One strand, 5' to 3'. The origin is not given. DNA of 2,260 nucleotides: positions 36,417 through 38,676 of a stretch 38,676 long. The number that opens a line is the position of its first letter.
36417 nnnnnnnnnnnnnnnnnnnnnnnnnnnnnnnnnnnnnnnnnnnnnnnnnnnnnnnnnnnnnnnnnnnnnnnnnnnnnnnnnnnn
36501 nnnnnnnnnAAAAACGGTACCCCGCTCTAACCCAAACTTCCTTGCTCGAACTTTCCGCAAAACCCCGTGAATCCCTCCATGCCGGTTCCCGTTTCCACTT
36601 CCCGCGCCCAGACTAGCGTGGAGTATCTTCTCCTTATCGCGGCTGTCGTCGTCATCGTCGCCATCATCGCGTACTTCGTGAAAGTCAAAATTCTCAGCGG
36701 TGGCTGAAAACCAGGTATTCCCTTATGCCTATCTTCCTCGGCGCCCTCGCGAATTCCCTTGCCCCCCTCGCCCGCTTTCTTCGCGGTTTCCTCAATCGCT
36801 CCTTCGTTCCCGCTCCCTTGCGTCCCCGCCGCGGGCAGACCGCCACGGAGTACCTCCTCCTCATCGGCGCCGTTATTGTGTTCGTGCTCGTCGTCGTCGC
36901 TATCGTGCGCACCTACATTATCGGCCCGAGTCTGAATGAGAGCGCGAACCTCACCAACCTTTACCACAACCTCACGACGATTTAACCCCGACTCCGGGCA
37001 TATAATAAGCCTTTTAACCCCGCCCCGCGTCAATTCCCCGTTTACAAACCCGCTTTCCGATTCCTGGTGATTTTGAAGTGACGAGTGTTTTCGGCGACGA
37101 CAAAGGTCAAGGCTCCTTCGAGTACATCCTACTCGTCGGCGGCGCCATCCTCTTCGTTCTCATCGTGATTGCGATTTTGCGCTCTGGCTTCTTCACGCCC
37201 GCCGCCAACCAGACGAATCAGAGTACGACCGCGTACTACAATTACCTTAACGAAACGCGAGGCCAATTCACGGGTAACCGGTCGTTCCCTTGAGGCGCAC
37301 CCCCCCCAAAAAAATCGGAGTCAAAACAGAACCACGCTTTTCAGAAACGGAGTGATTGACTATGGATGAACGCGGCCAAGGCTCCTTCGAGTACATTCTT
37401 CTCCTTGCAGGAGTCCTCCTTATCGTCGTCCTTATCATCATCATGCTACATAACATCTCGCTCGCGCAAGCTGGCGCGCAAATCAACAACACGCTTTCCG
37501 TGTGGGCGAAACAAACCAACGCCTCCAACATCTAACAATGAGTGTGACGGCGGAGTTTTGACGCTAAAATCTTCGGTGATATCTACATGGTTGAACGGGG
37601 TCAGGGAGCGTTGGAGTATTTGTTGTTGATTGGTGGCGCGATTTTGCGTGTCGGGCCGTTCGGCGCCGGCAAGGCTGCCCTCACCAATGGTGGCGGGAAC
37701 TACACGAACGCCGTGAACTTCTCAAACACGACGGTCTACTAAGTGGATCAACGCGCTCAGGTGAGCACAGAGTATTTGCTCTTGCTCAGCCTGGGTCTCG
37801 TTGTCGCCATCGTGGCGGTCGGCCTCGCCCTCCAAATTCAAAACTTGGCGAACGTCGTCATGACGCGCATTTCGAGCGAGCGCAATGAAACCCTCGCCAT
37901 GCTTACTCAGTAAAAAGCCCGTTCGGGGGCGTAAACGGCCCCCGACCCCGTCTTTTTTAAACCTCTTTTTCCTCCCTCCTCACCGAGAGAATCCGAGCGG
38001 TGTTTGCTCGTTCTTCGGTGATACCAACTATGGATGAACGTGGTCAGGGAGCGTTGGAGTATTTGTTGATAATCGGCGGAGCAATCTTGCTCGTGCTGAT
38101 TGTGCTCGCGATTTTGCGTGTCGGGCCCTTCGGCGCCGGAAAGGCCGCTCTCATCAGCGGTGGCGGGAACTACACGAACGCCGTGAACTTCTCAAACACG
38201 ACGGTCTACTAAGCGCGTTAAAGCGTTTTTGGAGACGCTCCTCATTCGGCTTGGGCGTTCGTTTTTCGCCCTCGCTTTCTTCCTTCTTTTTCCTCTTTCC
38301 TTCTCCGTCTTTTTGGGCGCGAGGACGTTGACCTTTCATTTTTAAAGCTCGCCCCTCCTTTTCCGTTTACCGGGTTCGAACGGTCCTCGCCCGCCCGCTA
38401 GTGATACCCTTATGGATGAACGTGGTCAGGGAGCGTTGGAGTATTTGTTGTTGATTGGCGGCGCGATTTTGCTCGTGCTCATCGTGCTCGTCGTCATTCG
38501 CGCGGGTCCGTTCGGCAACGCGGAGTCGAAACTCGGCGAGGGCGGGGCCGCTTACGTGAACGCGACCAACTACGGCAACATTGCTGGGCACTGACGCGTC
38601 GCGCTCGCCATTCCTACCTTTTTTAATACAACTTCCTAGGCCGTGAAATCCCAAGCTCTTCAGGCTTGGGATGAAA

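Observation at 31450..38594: Compact Epd/Tad-like type IV filament locus: anchor protein, ATPase, two half-platform proteins and eight mini-pilins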

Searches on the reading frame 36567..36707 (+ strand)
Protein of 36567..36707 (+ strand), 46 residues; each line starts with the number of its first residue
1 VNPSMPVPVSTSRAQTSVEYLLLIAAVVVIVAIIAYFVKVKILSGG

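Call 7: search_protein_families(library=pfam, proteins=[window:36567-36707:+], max_evalue=10)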
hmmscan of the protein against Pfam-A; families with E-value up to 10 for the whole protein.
window:36567-36707:+ (46 aa): 4 families
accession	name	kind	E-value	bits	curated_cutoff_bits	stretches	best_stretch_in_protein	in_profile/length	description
PF04021.17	Class_IIIsignal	-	8.2e-09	35.6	23.7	1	12-37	1-26/27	Class III signal peptide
PF06143.16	Baculo_11_kDa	-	0.018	15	28.4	1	19-39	35-55/84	Baculovirus 11 kDa family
PF10717.14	ODV-E18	-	0.17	12.2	28.1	1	14-40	20-46/87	Occlusion-derived virus envelope protein ODV-E18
PF10661.14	EssA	-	0.5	10.7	24.1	1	13-38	115-140/147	WXG100 protein secretion system (Wss), protein EssA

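Call 10: search_protein_families(library=ncbifam, proteins=[window:36567-36707:+], max_evalue=0.01)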
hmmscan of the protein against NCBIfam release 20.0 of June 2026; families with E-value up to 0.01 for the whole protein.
window:36567-36707:+ (46 aa): 1 family
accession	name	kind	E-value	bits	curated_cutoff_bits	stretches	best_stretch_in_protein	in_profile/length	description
TIGR04205.1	classIII_w_PIP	hypoth_equivalog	0.0071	16.4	65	1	13-38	2-28/67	class III signal peptide domain-containing protein, archaeosortase D/PIP-CTERM system-associated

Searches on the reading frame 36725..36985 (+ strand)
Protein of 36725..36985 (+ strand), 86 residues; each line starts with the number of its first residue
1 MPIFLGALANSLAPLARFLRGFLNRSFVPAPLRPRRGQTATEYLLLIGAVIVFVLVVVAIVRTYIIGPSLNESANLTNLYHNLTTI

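Call 7: search_protein_families(library=pfam, proteins=[window:36725-36985:+], max_evalue=10)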
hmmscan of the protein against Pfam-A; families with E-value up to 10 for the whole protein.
window:36725-36985:+ (86 aa): 5 families
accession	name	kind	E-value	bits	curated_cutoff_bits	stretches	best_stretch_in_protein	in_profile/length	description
PF06143.16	Baculo_11_kDa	-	0.0013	18.7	28.4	1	41-68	34-61/84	Baculovirus 11 kDa family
PF04021.17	Class_IIIsignal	-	0.0014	19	23.7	1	35-58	1-24/27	Class III signal peptide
PF18331.6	PKHD_C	-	0.17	12.4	22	1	71-83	25-37/43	PKHD-type hydroxylase C-terminal domain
PF09889.16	DUF2116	-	0.23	11.9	26.8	1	34-60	30-56/59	Probable treble clef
PF23958.1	DUF7287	-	0.27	12.2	27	1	35-68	2-34/157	Family of unknown function (DUF7287)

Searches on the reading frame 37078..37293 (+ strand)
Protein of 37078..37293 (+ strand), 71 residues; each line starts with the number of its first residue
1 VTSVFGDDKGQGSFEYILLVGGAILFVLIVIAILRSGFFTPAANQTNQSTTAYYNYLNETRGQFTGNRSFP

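Call 7: search_protein_families(library=pfam, proteins=[window:37078-37293:+], max_evalue=10)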
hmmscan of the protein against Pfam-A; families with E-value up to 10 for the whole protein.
window:37078-37293:+ (71 aa): 3 families
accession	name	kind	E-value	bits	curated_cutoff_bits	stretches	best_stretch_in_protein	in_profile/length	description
PF04021.17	Class_IIIsignal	-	2.5e-06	27.7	23.7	1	9-33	2-26/27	Class III signal peptide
PF15159.11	PIG-Y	-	0.019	16.2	25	1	16-57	2-45/69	Phosphatidylinositol N-acetylglucosaminyltransferase subunit Y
PF12911.12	OppC_N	-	0.047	14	23.9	1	19-47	17-45/53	N-terminal TM domain of oligopeptide transport permease C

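Call 10: search_protein_families(library=ncbifam, proteins=[window:37078-37293:+], max_evalue=0.01)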
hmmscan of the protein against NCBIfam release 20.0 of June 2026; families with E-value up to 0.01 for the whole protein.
window:37078-37293:+ (71 aa): 0 families

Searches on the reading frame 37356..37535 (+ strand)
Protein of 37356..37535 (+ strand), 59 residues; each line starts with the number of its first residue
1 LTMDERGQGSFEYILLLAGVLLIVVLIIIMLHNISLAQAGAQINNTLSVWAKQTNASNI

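Call 7: search_protein_families(library=pfam, proteins=[window:37356-37535:+], max_evalue=10)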
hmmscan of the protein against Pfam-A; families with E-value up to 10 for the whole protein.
window:37356-37535:+ (59 aa): 3 families
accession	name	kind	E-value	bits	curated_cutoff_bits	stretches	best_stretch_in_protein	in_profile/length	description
PF04021.17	Class_IIIsignal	-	1.1e-07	32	23.7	1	6-30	2-26/27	Class III signal peptide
PF01313.24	Bac_export_3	-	0.012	15.9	25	1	9-50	8-48/74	Bacterial export proteins, family 3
PF06143.16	Baculo_11_kDa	-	0.03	14.4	28.4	1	12-39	35-64/84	Baculovirus 11 kDa family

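Call 10: search_protein_families(library=ncbifam, proteins=[window:37356-37535:+], max_evalue=0.01)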
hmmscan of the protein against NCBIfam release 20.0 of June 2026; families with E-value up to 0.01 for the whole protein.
window:37356-37535:+ (59 aa): 0 families

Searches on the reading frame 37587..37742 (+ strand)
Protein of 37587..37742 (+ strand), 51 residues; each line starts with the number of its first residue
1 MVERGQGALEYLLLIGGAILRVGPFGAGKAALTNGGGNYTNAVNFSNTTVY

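Call 7: search_protein_families(library=pfam, proteins=[window:37587-37742:+], max_evalue=10)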
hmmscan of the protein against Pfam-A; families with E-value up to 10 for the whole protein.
window:37587-37742:+ (51 aa): 1 family
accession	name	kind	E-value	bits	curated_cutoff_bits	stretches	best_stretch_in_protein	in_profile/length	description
PF04021.17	Class_IIIsignal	-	1.4e-05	25.4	23.7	1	4-20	2-18/27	Class III signal peptide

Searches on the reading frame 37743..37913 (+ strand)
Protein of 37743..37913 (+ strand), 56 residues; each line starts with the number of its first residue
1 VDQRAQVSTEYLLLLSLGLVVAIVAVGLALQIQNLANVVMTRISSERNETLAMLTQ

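Call 7: search_protein_families(library=pfam, proteins=[window:37743-37913:+], max_evalue=10)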
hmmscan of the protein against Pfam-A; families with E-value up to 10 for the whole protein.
window:37743-37913:+ (56 aa): 2 families
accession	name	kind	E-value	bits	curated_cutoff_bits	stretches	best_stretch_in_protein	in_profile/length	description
PF04021.17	Class_IIIsignal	-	0.0029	18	23.7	1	4-25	2-23/27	Class III signal peptide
PF12555.13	SteA-like_C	-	0.027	15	26.4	1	4-41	8-46/52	SteA-like C-terminal domain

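Call 63: find_encoding_contigs(protein=window:37743-37913:+, flank=10000, max_places=6)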
Protein window:37743-37913:+ (56 aa): no gene with exactly this product is on record in the collection.

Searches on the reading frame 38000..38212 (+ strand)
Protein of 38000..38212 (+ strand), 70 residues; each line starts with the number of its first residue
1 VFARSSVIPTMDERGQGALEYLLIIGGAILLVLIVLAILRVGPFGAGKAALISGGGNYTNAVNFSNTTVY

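Call 7: search_protein_families(library=pfam, proteins=[window:38000-38212:+], max_evalue=10)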
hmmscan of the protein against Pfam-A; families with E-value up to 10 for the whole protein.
window:38000-38212:+ (70 aa): 3 families
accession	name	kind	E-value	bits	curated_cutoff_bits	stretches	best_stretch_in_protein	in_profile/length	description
PF04021.17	Class_IIIsignal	-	9.8e-06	25.8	23.7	1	14-37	2-25/27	Class III signal peptide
PF06143.16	Baculo_11_kDa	-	0.18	11.9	28.4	1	20-39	35-54/84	Baculovirus 11 kDa family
PF16982.10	Flp1_like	-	0.3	11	33.5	1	11-34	4-27/49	Putative Flagellin, Flp1-like, domain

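Call 10: search_protein_families(library=ncbifam, proteins=[window:38000-38212:+], max_evalue=0.01)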
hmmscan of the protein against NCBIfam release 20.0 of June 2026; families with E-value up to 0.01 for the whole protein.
window:38000-38212:+ (70 aa): 0 families

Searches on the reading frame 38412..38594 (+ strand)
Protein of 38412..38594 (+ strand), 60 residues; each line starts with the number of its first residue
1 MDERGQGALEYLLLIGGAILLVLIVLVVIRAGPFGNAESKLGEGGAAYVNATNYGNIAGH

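Call 7: search_protein_families(library=pfam, proteins=[window:38412-38594:+], max_evalue=10)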
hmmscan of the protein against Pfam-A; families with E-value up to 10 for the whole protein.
window:38412-38594:+ (60 aa): 1 family
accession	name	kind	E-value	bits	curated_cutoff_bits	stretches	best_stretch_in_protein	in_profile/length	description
PF04021.17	Class_IIIsignal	-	2.4e-06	27.8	23.7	1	4-28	2-26/27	Class III signal peptide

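Call 10: search_protein_families(library=ncbifam, proteins=[window:38412-38594:+], max_evalue=0.01)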
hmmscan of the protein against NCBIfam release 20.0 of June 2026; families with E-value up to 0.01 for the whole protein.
window:38412-38594:+ (60 aa): 0 families

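Call 62: find_encoding_contigs(protein=window:38412-38594:+, flank=10000, max_places=6)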
Protein window:38412-38594:+ (60 aa): no gene with exactly this product is on record in the collection.
